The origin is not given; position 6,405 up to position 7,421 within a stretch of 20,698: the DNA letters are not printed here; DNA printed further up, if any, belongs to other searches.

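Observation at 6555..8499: Immunity-adjacent cargo cluster: rex-position lipoprotein, two mini-proteins and a SieB homologue as a candidate multi-component exclusion/defence island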

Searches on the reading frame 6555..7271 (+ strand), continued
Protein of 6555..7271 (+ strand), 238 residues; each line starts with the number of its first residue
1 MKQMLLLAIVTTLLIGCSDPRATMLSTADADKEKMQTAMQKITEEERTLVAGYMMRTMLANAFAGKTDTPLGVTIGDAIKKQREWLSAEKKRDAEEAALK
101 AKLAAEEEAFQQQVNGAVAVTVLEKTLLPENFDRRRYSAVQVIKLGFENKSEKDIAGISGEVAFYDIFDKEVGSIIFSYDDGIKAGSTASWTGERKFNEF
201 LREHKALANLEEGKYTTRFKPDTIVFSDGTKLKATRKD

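Call 80: find_encoding_contigs(protein=P0028, flank=5000, max_places=2)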
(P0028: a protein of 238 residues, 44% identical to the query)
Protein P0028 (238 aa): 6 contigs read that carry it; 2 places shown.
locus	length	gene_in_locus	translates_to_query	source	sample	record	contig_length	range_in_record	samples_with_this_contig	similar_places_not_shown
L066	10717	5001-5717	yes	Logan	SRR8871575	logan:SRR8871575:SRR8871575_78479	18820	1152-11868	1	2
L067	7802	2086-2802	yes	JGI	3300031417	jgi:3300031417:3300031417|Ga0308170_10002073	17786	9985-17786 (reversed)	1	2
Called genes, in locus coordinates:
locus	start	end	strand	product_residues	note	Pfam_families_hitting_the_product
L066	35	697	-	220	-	-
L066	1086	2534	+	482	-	PF07728:AAA_5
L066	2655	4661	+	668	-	-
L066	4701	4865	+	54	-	-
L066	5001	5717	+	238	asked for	-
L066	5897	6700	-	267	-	-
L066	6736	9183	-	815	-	PF13589:HATPase_c_3 (weak)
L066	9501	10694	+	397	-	PF01331:mRNA_cap_enzyme (faint), PF01068:DNA_ligase_A_M (weak)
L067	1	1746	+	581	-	?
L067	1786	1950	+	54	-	-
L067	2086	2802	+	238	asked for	-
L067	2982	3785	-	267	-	-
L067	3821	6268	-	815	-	PF13589:HATPase_c_3 (weak)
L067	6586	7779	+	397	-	PF01331:mRNA_cap_enzyme (faint), PF01068:DNA_ligase_A_M (weak)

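Call 86: find_related_loci(query=A4, collection=metagenome_contigs, flank=4000)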
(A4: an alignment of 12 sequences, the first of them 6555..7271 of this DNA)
Query A4 (238 aa) in metagenome_contigs; peptide patterns used: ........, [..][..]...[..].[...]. (x = any residue, [..] = any of these).
75 stretches matched a pattern; 29 encode a relative of the query (tblastn E <= 1e-3); 29 distinct loci.
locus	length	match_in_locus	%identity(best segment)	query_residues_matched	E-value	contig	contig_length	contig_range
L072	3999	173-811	49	15-232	5e-66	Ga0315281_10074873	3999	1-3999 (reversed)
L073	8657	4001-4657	47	17-235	4e-64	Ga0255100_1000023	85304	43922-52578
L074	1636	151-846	44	2-233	1e-66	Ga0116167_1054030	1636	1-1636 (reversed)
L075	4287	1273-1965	44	3-233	5e-64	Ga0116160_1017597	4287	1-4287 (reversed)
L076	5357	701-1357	47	17-235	5e-64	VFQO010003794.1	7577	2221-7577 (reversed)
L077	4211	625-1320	43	1-232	1e-63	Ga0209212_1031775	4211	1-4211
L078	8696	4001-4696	44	1-232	1e-61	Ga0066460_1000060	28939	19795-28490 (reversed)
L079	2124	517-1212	44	1-232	9e-63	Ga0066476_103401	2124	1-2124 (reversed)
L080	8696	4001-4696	44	1-232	1e-61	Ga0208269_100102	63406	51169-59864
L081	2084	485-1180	44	1-232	8e-63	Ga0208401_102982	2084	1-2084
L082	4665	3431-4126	41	1-232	4e-60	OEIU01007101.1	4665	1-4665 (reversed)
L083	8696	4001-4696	43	1-232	9e-60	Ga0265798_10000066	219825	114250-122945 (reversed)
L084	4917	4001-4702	41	1-233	7e-60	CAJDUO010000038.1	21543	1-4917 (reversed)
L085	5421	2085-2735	41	16-232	4e-58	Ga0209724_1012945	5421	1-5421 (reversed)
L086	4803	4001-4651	41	16-232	4e-58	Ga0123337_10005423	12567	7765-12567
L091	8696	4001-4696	42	1-232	3e-54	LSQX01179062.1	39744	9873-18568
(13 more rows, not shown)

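Call 89: search_protein_families(library=pfam, proteins=[L073:2328-3620:+, L073:4689-7484:+, L078:1544-3040:+, L078:3044-3664:+, L078:4853-5461:+, L083:2655-3767:+, L083:4822-6351:+, L091:259-3939:+, L091:5262-6587:-, L084:2925-3839:+], max_evalue=0.001)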
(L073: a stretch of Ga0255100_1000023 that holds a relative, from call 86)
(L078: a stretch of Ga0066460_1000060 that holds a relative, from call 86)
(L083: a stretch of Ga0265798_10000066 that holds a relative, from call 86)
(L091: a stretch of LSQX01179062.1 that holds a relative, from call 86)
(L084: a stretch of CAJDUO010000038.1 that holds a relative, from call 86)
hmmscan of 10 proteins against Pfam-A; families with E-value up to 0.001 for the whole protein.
L073:2328-3620:+ (430 aa): 0 families

L073:4689-7484:+ (931 aa): 7 families
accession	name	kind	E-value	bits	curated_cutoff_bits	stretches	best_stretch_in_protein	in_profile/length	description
PF20473.4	MmeI_Mtase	-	3.2e-109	364.5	27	1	327-610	2-258/259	MmeI, DNA-methyltransferase domain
PF20466.3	MmeI_TRD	-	3.1e-78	262.3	27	1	633-836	2-207/207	MmeI, target recognition domain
PF20464.3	MmeI_N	-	6.9e-27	95.4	27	1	1-157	1-180/181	MmeI, N-terminal domain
PF20465.4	MmeI_hel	-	1.5e-23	83.8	27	1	170-251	2-75/75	MmeI, helicase spacer domain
PF20467.3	MmeI_C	-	6.7e-19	68.3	27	1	839-915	4-80/83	MmeI, C-terminal domain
PF02384.22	N6_Mtase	-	1.1e-05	25.4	20.4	0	346-416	48-105/311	N-6 DNA Methylase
PF07669.17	Eco57I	-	0.00013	22.5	25.3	1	390-555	2-140/171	Eco57I restriction-modification methylase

L078:1544-3040:+ (498 aa): 1 family
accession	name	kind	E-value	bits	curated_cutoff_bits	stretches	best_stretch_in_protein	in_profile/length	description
PF00563.25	EAL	-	7.7e-71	238.6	31.3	1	242-476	3-236/236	EAL domain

L078:3044-3664:+ (206 aa): 1 family
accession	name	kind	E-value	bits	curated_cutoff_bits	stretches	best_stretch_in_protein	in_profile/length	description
PF04307.19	YdjM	-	7.7e-28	97.6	29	1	29-196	1-169/176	YdjM inner membrane protein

L078:4853-5461:+ (202 aa): 0 families

L083:2655-3767:+ (370 aa): 1 family
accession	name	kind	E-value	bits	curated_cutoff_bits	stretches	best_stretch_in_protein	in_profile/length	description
PF05168.19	HEPN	-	5.7e-05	23.7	22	1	172-219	7-54/117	HEPN domain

L083:4822-6351:+ (509 aa): 0 families

L091:259-3939:+ (1226 aa): 5 families
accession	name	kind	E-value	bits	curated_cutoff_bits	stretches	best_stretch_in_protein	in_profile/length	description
PF20473.4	MmeI_Mtase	-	3.6e-33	115.3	27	1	384-683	4-244/259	MmeI, DNA-methyltransferase domain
PF20464.3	MmeI_N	-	3e-23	83.5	27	1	20-216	4-180/181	MmeI, N-terminal domain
PF20465.4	MmeI_hel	-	1.1e-15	58.6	27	1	223-294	2-75/75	MmeI, helicase spacer domain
PF20466.3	MmeI_TRD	-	2.4e-12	47.1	27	1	745-930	22-207/207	MmeI, target recognition domain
PF07669.17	Eco57I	-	4.8e-06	27.2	25.3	1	460-641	1-140/171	Eco57I restriction-modification methylase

L091:5262-6587:- (441 aa): 0 families

L084:2925-3839:+ (304 aa): 0 families

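Call 104: search_dna_similar(query=window:6555-7271:+, collection=phages, mode=protein, max_rows=15, max_evalue=0.001)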
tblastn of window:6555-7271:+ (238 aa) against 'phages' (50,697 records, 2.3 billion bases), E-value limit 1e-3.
Records with a match: 2; places in all: 2; records where one place covers at least 80% of the query: 0.
Best place of each record, by identity: <60% 2.
By first word of the organism name: Psychrobacter 2.
By host as written in the record: Psychrobacter sp. OW20 2.
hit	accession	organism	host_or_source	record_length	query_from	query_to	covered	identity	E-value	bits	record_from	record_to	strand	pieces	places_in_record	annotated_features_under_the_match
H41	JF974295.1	Psychrobacter phage pOW20-A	Psychrobacter sp. OW20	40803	117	232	49%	25.4%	8e-4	46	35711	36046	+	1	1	hypothetical protein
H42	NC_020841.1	Psychrobacter phage pOW20-A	Psychrobacter sp. OW20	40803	117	232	49%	25.4%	8e-4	46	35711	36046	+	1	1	hypothetical protein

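Call 105: search_dna_similar(query=window:6555-7271:+, collection=plasmids, mode=protein, max_rows=15, max_evalue=0.001)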
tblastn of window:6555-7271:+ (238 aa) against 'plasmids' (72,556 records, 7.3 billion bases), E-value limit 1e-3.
Records with a match: 7; places in all: 7; records where one place covers at least 80% of the query: 5.
Best place of each record, by identity: <60% 7.
By first word of the organism name: Variovorax 4; Paenibacillus 2; Serratia 1.
By predicted mobility (MOB-suite, as given by PLSDB): non-mobilizable 6; conjugative 1.
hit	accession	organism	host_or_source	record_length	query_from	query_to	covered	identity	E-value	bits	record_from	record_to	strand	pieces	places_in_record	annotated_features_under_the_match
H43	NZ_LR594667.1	Variovorax sp. SRS16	linuron-contaminated soil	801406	4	236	98%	43.2%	5e-44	164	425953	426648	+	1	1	hypothetical protein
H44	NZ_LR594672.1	Variovorax sp. PBL-E5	linuron-contaminated soil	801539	4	236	98%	43.2%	5e-44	164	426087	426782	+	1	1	hypothetical protein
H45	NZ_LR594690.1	Variovorax sp. WDL1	linuron-contaminated soil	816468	4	236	98%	43.2%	5e-44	164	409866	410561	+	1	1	hypothetical protein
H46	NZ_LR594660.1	Variovorax sp. PBL-H6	linuron-contaminated soil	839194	4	236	98%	43.2%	5e-44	164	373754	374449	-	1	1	hypothetical protein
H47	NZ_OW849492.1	Serratia marcescens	Homo sapiens,Complejo Asistencial ...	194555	1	236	99%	29.8%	4e-22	101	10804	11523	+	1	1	hypothetical protein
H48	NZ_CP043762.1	Paenibacillus sp. 37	whole organism,rhizosphere of Abies ...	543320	114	233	50%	31.7%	4e-11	70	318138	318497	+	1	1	hypothetical protein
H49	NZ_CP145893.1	Paenibacillus amylolyticus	whole organism,soil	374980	114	233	50%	31.7%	4e-11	69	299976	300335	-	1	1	hypothetical protein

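Call 106: get_annotated_region(hit=H43, flank=5000)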
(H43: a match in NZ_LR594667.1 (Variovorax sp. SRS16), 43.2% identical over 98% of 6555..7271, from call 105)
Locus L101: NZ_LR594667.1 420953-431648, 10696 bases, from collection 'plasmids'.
description: Variovorax sp. SRS16 plasmid 2
organism: Variovorax sp. SRS16 (NCBI taxid 282217)
taxonomy: Bacteria; Pseudomonadota; Betaproteobacteria; Burkholderiales; Comamonadaceae; Variovorax; Variovorax sp. SRS16
host: -; source: linuron-contaminated soil; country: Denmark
typing (MOB-suite, as given by PLSDB): non-mobilizable
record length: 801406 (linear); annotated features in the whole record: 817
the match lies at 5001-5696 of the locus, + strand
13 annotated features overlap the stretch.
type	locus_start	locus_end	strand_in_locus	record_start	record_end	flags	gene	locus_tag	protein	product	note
CDS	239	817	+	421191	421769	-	-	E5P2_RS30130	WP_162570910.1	hypothetical protein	-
CDS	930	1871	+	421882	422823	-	-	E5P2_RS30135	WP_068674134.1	glycoside hydrolase family 75 protein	-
CDS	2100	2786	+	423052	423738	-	-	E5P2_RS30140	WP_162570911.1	glyoxalase superfamily protein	-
CDS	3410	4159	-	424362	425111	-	-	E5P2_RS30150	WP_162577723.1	SOS response-associated peptidase family protein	GO:0006974 - DNA damage response [Evidence IEA]; GO:0018142 - protein-DNA covalent cross-linking [Evidence IEA]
CDS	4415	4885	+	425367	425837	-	-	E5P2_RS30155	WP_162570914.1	hypothetical protein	-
CDS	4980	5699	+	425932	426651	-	-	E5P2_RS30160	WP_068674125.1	hypothetical protein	-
CDS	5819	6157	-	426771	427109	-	-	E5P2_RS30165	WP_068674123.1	helix-turn-helix transcriptional regulator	-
CDS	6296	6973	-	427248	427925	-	-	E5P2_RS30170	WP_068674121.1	hypothetical protein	-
CDS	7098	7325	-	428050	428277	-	-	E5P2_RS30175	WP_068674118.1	hypothetical protein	-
CDS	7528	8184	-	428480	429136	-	-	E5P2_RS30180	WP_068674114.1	hypothetical protein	-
CDS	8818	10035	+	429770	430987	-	-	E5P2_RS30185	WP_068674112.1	dephospho-CoA kinase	GO:0015937 - coenzyme A biosynthetic process [Evidence IEA]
CDS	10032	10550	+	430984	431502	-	coaD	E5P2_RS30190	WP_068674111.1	pantetheine-phosphate adenylyltransferase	GO:0015937 - coenzyme A biosynthetic process [Evidence IEA]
CDS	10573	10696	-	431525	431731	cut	-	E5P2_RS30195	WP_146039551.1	hypothetical protein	-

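Call 107: get_annotated_region(hit=H47, flank=5000)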
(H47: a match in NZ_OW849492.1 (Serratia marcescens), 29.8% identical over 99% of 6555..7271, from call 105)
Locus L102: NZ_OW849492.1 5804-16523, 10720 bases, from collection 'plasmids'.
description: Serratia marcescens isolate 0 plasmid P1, complete sequence
organism: Serratia marcescens (NCBI taxid 615)
taxonomy: Bacteria; Pseudomonadota; Gammaproteobacteria; Enterobacterales; Yersiniaceae; Serratia; Serratia marcescens
host: -; source: Homo sapiens,Complejo Asistencial Universitario de Salamanca (Salamanca); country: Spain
typing (MOB-suite, as given by PLSDB): conjugative; replicon IncA; relaxase MOBH,MOBH; mating-pair formation MPF_F
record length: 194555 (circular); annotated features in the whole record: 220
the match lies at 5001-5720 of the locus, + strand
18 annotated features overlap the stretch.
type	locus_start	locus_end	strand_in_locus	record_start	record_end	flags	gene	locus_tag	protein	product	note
CDS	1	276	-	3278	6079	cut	-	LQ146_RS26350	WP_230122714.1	replication endonuclease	GO:0006260 - DNA replication [Evidence IEA]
CDS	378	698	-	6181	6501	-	-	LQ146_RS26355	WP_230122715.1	hypothetical protein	-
CDS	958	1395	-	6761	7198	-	-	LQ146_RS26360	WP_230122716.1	hypothetical protein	-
CDS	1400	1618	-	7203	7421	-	-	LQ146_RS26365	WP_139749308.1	hypothetical protein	-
CDS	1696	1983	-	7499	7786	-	-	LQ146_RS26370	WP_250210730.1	helix-turn-helix transcriptional regulator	-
CDS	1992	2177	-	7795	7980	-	-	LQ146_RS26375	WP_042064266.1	hypothetical protein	-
CDS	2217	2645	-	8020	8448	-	-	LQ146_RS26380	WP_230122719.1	hypothetical protein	-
CDS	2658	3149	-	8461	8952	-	-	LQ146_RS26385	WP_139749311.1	phage regulatory CII family protein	-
CDS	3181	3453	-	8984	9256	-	-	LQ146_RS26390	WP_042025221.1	hypothetical protein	-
CDS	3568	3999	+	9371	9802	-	-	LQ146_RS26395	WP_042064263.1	helix-turn-helix transcriptional regulator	-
CDS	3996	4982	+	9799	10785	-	-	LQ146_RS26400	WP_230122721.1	hypothetical protein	-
CDS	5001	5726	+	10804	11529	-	-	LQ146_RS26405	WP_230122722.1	hypothetical protein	-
CDS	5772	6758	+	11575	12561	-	-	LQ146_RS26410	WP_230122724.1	tyrosine-type recombinase/integrase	GO:0015074 - DNA integration [Evidence IEA]; GO:0006310 - DNA recombination [Evidence IEA]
CDS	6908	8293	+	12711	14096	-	-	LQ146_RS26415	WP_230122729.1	VWA domain-containing protein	-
CDS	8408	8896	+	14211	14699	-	-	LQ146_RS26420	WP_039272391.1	DUF3085 domain-containing protein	-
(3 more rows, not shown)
